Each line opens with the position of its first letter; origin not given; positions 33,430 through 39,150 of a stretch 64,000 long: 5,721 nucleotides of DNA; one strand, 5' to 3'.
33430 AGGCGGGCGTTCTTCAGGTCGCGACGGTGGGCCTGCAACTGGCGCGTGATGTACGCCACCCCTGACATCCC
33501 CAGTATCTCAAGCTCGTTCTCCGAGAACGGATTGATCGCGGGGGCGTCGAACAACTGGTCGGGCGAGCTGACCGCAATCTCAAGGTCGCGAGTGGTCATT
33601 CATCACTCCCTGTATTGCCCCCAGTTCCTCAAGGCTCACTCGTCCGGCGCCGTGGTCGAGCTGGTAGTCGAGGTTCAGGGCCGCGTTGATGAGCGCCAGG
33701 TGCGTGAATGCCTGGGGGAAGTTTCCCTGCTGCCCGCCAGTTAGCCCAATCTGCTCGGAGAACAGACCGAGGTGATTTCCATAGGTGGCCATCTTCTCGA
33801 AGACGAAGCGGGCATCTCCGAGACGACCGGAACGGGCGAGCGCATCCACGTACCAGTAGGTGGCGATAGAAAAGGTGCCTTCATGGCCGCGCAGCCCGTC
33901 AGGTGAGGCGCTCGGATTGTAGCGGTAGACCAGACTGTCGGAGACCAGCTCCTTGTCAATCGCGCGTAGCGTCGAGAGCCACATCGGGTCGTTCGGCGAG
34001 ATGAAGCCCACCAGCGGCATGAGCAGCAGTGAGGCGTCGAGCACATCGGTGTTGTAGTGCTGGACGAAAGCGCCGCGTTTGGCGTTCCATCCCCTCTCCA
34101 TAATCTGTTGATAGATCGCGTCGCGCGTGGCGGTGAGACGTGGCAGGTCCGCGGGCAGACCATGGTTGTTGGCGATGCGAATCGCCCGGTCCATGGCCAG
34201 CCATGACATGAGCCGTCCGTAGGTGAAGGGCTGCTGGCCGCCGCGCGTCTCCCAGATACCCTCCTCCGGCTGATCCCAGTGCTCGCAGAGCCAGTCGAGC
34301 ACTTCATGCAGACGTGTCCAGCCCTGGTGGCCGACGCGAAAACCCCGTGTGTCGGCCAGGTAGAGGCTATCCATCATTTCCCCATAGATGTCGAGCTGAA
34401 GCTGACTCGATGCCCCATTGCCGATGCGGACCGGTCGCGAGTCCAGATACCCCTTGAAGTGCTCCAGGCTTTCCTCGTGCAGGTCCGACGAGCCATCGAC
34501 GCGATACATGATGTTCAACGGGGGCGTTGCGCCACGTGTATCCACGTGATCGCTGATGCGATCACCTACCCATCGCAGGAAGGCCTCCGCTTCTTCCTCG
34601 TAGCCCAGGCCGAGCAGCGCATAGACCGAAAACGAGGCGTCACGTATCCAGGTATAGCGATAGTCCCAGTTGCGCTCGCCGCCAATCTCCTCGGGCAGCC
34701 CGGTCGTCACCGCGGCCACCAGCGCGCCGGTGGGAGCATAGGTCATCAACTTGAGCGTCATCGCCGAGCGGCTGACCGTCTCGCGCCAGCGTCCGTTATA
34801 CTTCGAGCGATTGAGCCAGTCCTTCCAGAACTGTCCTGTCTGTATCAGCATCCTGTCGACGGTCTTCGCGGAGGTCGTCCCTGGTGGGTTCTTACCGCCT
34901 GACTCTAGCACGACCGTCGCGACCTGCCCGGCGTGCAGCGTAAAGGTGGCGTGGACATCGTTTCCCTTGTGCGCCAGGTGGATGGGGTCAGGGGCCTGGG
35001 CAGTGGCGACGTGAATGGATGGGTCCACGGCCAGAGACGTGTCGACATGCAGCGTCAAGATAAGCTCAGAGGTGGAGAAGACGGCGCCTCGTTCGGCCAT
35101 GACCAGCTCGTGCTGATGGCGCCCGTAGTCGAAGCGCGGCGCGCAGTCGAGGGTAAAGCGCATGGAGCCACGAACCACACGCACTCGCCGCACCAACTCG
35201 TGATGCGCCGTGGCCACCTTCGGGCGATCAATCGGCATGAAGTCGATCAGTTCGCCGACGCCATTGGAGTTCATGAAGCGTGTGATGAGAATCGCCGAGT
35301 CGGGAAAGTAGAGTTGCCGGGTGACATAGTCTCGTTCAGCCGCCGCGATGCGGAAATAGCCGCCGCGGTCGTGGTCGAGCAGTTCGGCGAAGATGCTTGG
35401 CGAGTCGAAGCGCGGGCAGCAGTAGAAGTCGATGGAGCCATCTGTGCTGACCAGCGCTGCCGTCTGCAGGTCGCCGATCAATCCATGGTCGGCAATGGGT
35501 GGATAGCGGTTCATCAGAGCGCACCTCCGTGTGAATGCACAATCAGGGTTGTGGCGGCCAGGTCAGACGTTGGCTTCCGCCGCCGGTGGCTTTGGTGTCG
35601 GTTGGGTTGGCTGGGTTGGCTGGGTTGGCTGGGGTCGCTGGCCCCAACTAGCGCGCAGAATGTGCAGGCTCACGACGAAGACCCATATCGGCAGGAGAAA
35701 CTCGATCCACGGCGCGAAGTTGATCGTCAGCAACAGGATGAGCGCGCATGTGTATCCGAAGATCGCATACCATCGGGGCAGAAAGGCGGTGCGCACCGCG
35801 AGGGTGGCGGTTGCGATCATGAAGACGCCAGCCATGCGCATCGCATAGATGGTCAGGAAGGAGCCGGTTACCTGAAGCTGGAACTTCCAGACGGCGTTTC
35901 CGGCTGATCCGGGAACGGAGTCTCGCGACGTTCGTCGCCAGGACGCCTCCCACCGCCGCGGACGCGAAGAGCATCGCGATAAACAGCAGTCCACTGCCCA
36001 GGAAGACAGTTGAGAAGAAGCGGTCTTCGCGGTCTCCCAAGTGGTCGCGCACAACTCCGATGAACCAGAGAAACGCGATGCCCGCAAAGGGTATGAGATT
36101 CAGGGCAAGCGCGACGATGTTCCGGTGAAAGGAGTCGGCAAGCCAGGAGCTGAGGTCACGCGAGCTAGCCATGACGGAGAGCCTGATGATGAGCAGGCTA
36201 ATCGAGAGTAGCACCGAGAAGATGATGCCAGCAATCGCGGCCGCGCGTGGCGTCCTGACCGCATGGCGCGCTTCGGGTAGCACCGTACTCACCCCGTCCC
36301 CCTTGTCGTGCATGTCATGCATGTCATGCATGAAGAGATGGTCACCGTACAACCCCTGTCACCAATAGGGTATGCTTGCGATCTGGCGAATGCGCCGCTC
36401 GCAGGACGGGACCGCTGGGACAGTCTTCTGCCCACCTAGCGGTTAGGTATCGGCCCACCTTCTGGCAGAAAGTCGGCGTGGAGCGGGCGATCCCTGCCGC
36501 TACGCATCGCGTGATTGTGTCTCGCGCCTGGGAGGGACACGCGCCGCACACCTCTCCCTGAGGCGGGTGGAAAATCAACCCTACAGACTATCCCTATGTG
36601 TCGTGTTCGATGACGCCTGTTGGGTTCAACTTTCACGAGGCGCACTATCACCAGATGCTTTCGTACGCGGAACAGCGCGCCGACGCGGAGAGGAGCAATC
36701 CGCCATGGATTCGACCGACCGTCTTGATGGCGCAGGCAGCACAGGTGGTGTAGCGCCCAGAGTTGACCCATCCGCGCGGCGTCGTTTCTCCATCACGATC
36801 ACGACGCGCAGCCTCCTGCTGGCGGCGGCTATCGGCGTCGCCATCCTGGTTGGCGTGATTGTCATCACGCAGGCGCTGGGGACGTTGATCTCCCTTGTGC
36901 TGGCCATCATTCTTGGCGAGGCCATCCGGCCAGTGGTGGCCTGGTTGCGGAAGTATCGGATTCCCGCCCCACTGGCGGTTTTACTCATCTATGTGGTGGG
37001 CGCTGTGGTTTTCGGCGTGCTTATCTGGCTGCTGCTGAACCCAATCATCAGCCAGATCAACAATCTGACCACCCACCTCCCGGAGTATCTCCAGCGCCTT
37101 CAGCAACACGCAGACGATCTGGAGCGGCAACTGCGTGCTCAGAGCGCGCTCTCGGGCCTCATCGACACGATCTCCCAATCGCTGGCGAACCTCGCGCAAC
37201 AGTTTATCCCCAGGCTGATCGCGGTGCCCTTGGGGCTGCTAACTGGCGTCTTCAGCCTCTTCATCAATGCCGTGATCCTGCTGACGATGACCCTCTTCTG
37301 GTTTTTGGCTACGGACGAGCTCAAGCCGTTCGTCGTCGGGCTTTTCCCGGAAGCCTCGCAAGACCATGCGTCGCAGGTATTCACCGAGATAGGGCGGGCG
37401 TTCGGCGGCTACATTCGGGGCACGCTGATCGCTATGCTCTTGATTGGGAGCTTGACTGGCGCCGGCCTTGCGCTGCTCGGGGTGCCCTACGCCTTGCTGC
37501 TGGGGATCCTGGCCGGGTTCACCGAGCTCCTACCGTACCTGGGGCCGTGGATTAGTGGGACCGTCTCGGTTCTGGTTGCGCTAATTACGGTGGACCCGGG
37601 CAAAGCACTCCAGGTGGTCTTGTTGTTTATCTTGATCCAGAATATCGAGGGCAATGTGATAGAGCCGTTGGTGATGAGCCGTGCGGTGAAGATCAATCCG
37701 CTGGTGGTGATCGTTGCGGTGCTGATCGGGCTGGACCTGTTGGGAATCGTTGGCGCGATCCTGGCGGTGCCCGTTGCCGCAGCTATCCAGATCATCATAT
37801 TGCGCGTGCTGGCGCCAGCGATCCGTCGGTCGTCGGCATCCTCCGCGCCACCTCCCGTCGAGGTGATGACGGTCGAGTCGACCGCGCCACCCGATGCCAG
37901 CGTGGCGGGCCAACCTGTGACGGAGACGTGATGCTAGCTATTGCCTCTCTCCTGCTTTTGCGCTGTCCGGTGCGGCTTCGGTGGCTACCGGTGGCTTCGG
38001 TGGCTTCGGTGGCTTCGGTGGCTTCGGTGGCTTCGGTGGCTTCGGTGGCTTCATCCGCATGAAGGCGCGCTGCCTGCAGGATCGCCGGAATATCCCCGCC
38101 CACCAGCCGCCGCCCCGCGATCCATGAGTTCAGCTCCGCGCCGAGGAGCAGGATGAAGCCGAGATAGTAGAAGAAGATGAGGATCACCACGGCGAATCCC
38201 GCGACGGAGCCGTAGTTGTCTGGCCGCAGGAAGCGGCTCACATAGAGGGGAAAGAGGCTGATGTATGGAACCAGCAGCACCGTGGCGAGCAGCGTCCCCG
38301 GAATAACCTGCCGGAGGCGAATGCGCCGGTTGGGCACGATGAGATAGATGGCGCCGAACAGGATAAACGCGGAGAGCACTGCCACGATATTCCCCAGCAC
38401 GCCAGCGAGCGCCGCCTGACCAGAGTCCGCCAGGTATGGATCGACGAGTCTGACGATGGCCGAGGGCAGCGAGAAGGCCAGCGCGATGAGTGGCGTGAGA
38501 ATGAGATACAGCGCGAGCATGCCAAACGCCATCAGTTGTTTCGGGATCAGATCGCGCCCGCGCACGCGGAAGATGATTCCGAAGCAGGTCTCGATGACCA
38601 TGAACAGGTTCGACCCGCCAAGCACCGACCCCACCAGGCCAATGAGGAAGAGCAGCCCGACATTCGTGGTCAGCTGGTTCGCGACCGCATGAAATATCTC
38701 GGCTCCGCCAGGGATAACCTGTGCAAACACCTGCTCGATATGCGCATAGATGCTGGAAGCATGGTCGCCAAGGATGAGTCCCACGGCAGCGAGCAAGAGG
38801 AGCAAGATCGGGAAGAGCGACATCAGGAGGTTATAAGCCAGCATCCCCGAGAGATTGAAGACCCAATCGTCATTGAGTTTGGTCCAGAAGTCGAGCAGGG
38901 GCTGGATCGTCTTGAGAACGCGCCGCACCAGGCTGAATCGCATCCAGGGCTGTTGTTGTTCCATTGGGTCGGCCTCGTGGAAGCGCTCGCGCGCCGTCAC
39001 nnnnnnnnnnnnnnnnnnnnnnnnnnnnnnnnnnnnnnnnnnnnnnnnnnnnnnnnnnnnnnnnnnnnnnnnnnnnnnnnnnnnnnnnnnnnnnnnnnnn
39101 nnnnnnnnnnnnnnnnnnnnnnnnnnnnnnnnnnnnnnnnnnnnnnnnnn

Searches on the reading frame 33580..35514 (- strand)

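Call 26: search_protein_families(library=pfam, proteins=[window:33580-35514:-], max_evalue=0.00001)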
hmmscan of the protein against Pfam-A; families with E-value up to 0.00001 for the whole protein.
window:33580-35514:- (644 aa): 2 families
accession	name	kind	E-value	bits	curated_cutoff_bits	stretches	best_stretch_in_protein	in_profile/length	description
PF00723.27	Glyco_hydro_15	-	2.5e-74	251.2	22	1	244-612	4-426/427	Glycosyl hydrolases family 15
PF19291.4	TREH_N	-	3.2e-18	66.2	23.1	1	5-153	13-152/211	Trehalase-like, N-terminal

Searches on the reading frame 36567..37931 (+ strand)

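Call 26: search_protein_families(library=pfam, proteins=[window:36567-37931:+], max_evalue=0.00001)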
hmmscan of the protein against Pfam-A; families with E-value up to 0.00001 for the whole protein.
window:36567-37931:+ (454 aa): 1 family
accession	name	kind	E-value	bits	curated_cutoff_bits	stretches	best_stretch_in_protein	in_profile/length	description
PF01594.21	AI-2E_transport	-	1.1e-70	238.9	34.3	1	90-412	5-324/327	AI-2E family transporter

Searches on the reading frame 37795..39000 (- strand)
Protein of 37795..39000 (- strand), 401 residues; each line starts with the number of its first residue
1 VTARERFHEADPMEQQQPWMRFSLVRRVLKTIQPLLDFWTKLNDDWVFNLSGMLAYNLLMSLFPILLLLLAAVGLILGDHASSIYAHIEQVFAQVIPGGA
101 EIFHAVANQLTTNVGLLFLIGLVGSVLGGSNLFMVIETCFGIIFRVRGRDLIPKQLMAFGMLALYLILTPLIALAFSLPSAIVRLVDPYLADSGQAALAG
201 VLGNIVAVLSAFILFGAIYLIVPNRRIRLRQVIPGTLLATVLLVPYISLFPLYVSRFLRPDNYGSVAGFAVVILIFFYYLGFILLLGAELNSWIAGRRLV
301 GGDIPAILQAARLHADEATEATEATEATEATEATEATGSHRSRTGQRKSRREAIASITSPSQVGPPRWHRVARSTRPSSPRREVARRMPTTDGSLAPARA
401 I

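Call 26: search_protein_families(library=pfam, proteins=[window:37795-39000:-], max_evalue=0.00001)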
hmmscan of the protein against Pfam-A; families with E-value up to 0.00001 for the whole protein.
window:37795-39000:- (401 aa): 1 family
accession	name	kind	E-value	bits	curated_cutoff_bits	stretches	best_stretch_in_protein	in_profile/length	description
PF03631.20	Virul_fac_BrkB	-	1.2e-33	117.3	33.7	1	44-295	2-256/259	Virulence factor BrkB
